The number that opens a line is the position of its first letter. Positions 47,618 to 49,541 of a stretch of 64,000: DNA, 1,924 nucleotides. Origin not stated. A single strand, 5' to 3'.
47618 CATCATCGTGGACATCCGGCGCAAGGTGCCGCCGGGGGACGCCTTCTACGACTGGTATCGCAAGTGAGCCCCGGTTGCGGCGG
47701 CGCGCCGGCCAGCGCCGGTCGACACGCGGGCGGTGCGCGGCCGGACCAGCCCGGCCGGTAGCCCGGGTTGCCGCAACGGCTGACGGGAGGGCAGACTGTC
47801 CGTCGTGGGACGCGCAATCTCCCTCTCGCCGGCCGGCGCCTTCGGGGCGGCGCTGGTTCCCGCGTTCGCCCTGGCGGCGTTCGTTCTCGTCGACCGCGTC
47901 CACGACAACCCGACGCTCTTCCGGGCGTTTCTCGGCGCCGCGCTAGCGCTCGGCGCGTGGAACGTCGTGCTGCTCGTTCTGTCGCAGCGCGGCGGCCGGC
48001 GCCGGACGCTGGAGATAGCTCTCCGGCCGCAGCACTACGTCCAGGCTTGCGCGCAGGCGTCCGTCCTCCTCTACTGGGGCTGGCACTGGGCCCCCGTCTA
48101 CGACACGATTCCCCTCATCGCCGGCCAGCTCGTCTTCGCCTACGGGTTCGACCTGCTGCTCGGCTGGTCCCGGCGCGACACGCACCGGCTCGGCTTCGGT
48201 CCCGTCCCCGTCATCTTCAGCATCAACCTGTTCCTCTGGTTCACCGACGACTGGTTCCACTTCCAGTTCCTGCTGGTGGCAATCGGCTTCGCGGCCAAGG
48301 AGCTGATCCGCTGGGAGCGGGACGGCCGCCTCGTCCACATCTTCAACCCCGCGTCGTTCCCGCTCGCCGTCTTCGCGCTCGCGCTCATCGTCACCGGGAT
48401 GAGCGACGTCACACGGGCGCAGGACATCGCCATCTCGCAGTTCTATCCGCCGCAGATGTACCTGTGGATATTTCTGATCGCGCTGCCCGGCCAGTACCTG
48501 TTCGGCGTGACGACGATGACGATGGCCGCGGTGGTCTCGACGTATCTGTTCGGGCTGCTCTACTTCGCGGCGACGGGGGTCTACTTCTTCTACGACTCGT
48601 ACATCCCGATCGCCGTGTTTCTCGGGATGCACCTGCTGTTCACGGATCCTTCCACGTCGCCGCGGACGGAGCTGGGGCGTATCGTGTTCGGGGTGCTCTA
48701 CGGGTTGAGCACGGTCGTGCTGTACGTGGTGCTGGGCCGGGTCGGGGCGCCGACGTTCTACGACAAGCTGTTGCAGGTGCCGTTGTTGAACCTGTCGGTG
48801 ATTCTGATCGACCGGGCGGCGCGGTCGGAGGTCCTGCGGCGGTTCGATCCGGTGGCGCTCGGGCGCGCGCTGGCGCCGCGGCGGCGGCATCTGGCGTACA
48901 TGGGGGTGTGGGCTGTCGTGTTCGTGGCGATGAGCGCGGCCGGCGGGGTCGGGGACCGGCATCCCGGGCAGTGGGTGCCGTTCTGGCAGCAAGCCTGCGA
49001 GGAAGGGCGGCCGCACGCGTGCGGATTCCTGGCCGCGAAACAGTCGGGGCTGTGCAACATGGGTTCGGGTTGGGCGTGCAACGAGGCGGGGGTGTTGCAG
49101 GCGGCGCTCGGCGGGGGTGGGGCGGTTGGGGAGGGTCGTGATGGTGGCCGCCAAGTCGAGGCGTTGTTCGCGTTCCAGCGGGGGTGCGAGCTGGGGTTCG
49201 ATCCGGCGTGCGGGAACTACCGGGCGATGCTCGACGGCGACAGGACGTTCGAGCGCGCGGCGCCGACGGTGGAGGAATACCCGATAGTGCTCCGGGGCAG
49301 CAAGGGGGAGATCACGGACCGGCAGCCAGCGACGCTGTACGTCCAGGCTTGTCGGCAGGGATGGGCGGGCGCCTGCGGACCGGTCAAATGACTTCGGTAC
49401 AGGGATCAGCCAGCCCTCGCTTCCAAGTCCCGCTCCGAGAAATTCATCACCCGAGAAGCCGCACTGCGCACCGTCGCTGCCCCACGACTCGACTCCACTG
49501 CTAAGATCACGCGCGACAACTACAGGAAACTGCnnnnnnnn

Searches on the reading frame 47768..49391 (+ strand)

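Call 39: search_protein_families(library=pfam, proteins=[window:47768-49141:+], max_evalue=1)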
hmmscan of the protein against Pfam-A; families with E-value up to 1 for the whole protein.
window:47768-49141:+ (457 aa): 0 families

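Call 41: search_protein_families(library=pfam, proteins=[window:47805-49391:+], max_evalue=0.001)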
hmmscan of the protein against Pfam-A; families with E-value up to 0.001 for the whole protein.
window:47805-49391:+ (528 aa): 1 family
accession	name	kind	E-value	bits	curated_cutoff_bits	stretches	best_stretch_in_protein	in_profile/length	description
PF03116.20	NQR2_RnfD_RnfE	-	3.5e-06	27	27.7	1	224-340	176-291/296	NQR2, RnfD, RnfE family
